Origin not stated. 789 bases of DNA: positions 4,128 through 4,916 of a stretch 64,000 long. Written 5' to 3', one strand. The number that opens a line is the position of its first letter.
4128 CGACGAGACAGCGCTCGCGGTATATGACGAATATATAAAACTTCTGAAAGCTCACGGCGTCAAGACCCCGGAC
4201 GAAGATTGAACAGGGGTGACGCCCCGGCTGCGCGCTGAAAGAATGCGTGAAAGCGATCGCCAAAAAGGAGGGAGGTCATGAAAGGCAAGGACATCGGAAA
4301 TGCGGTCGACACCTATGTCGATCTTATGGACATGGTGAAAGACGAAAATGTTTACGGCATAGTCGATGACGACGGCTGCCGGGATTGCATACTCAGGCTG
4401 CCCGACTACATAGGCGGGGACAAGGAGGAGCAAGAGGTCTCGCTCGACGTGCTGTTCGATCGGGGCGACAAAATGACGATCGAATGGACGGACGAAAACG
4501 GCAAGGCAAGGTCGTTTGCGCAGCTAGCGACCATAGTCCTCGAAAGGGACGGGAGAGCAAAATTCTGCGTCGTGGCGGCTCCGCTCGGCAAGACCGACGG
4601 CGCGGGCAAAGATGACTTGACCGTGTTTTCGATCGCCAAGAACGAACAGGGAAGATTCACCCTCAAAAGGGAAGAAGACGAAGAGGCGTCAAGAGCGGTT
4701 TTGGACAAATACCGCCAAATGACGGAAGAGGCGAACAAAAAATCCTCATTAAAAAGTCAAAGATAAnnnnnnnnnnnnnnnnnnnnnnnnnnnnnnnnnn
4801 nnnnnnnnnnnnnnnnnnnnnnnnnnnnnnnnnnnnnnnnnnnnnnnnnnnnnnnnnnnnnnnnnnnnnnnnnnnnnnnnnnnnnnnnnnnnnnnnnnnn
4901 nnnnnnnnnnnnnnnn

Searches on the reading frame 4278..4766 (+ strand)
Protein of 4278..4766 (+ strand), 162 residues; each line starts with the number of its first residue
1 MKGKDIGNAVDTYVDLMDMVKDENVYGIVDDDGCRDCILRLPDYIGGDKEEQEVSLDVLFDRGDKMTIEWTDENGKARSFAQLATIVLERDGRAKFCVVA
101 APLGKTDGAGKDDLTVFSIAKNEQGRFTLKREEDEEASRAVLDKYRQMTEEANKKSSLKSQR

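Call 16: find_encoding_contigs(protein=window:4278-4766:+, flank=3000, max_places=10)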
Protein window:4278-4766:+ (162 aa): 15 contigs read that carry it; 4 places shown.
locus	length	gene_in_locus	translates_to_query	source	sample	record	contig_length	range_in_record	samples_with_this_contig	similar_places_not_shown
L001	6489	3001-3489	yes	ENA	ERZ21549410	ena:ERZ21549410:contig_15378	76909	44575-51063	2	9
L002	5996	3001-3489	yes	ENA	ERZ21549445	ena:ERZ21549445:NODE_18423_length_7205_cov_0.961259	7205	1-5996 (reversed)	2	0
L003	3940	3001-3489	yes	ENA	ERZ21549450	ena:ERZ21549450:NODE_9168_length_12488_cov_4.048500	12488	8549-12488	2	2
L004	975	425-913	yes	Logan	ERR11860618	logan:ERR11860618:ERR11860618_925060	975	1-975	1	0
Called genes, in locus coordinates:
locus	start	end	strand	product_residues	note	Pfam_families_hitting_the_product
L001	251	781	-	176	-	PF01936:NYN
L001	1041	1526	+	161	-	PF05103:DivIVA (weak)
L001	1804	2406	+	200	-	-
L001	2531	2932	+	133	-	-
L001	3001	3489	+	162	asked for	-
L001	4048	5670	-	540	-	PF00118:Cpn60_TCP1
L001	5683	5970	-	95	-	PF00166:Cpn10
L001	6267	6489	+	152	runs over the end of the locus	PF00383:dCMP_cyt_deam_1, PF14437:MafB19-deam, PF14439:Bd3614-deam (weak)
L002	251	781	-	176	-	PF01936:NYN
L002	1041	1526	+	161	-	PF05103:DivIVA (weak)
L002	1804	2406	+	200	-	-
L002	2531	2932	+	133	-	-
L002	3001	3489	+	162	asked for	-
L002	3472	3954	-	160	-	-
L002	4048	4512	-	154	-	PF00118:Cpn60_TCP1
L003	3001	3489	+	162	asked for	-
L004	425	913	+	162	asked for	-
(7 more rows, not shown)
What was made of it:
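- GroEL comes from call 16.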

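Call 17: find_homologous_proteins(query=window:4278-4763:+)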
Query window:4278-4763:+ (162 aa): 35 proteins with E <= 0.001 among 50 candidates.
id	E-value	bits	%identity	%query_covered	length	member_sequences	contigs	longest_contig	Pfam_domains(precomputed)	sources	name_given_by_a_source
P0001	2.7e-92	325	96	96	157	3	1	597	-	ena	-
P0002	3.8e-92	324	96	96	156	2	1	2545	-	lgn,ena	-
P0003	8.0e-92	323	96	96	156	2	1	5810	-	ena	-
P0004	5.9e-91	320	94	96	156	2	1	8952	-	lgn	-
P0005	6.1e-91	320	95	96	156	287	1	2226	-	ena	-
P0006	9.3e-91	320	94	96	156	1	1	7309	-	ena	-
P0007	2.2e-90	319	94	96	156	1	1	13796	-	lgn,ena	-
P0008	6.1e-90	317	94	96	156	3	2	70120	-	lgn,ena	-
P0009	1.4e-89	316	94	96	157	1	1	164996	-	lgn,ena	-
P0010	2.9e-89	315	94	96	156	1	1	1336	-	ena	-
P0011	3.1e-89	315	93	96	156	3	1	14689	-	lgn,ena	-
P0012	5.4e-89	314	94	96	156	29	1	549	-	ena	-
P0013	5.7e-89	314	92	96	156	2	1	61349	-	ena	-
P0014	1.1e-88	313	94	96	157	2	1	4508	-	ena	-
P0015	1.3e-88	313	92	96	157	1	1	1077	-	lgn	-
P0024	4.3e-87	308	92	96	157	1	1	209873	-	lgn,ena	-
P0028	3.1e-83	295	88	96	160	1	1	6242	-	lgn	-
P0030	5.1e-73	262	81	96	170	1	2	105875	-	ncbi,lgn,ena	-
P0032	5.3e-67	243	79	95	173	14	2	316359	-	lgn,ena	-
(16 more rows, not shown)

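Call 18: find_encoding_contigs(protein=P0030, flank=3500, max_places=3)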
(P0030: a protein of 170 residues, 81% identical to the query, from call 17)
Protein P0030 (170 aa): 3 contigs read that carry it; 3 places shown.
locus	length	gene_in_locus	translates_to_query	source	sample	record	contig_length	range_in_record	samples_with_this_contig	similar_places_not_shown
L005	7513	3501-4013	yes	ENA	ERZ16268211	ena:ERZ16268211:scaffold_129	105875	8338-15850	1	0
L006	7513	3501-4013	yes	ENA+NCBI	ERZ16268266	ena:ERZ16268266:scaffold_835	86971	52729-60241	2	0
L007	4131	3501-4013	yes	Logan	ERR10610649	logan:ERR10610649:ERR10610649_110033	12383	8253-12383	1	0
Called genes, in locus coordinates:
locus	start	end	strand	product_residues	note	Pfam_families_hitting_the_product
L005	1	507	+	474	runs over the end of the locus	PF02749:QRPTase_N (faint), PF17767:NAPRTase_N, PF04095:NAPRTase (weak), PF17956:NAPRTase_C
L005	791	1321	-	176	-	PF01936:NYN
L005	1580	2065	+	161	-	PF05103:DivIVA (weak)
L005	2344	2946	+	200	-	-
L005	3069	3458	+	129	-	-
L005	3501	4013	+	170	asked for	-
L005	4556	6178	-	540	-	PF00118:Cpn60_TCP1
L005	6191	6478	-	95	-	PF00166:Cpn10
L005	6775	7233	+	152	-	PF00383:dCMP_cyt_deam_1, PF14437:MafB19-deam, PF14439:Bd3614-deam (weak)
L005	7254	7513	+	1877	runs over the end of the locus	PF13195:DUF4011, PF01443:Viral_helicase1 (faint), PF13086:AAA_11 (weak), PF13245:AAA_19 (faint), PF13604:AAA_30 (faint), PF13086:AAA_11, PF13087:AAA_12, PF18741:MTES_1575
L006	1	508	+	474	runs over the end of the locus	PF02749:QRPTase_N (faint), PF17767:NAPRTase_N, PF04095:NAPRTase (weak), PF17956:NAPRTase_C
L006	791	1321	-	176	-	PF01936:NYN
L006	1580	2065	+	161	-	PF05103:DivIVA (weak)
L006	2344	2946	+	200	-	-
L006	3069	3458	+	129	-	-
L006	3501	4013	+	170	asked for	-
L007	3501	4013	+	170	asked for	-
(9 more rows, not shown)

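Call 19: find_encoding_contigs(protein=P0032, flank=3500, max_places=3)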
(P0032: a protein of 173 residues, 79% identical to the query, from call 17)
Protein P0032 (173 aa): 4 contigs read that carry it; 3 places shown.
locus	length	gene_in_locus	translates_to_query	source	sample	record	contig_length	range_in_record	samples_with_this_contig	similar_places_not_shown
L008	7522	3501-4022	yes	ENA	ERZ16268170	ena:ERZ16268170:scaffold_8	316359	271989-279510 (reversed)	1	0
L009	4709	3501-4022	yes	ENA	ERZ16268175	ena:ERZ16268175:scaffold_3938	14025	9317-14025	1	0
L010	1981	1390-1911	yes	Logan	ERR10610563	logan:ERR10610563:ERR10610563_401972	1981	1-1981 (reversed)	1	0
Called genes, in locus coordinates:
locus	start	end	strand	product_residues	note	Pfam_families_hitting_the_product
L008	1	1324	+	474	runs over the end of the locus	PF02749:QRPTase_N (faint), PF17767:NAPRTase_N, PF04095:NAPRTase (weak), PF17956:NAPRTase_C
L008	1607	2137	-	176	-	PF01936:NYN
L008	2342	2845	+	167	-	-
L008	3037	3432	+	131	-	-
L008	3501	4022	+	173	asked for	-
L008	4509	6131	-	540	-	PF00118:Cpn60_TCP1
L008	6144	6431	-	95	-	PF00166:Cpn10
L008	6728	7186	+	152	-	PF00383:dCMP_cyt_deam_1, PF14437:MafB19-deam, PF14439:Bd3614-deam (weak)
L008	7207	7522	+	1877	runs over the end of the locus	PF01443:Viral_helicase1 (faint), PF13195:DUF4011, PF13086:AAA_11 (weak), PF13245:AAA_19 (faint), PF13604:AAA_30 (faint), PF13086:AAA_11, PF13087:AAA_12, PF18741:MTES_1575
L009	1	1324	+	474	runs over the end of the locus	PF02749:QRPTase_N (faint), PF17767:NAPRTase_N, PF04095:NAPRTase (weak), PF17956:NAPRTase_C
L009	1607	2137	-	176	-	PF01936:NYN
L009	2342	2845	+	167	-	-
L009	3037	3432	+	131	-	-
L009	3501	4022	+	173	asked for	-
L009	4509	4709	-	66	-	?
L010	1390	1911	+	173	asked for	-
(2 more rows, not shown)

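Call 20: find_encoding_contigs(protein=P0024, flank=3500, max_places=2)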
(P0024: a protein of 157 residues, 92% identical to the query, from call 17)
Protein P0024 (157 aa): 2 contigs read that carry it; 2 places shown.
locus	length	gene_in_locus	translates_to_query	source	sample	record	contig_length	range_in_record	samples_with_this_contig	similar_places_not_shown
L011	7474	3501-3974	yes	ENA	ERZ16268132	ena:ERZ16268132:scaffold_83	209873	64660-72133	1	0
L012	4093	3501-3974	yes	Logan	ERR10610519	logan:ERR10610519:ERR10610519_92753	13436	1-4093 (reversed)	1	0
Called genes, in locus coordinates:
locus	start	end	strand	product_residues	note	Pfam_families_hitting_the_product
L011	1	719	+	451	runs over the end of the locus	PF13173:AAA_14, PF13635:DUF4143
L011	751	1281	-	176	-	PF01936:NYN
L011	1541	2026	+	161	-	PF05103:DivIVA (weak)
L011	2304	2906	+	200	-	-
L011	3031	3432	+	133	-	-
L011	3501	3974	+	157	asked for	-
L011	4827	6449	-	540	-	PF00118:Cpn60_TCP1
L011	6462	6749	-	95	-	PF00166:Cpn10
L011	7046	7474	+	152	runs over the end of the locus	PF00383:dCMP_cyt_deam_1, PF14437:MafB19-deam, PF14439:Bd3614-deam (weak)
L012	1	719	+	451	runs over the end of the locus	PF13173:AAA_14, PF13635:DUF4143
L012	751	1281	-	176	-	PF01936:NYN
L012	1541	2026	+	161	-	PF05103:DivIVA (weak)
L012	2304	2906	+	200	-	-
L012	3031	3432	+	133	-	-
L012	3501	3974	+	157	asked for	-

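Call 21: find_encoding_contigs(protein=P0028, flank=3500, max_places=2)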
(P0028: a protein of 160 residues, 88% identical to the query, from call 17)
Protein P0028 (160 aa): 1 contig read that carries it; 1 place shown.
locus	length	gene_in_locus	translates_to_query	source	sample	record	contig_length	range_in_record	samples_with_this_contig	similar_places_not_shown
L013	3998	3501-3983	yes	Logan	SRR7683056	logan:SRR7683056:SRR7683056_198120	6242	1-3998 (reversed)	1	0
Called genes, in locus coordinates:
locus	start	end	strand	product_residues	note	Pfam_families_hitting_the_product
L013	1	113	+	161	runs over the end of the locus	PF05103:DivIVA (weak)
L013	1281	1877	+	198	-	PF13424:TPR_12 (faint)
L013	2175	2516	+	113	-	-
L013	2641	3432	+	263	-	-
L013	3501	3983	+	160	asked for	-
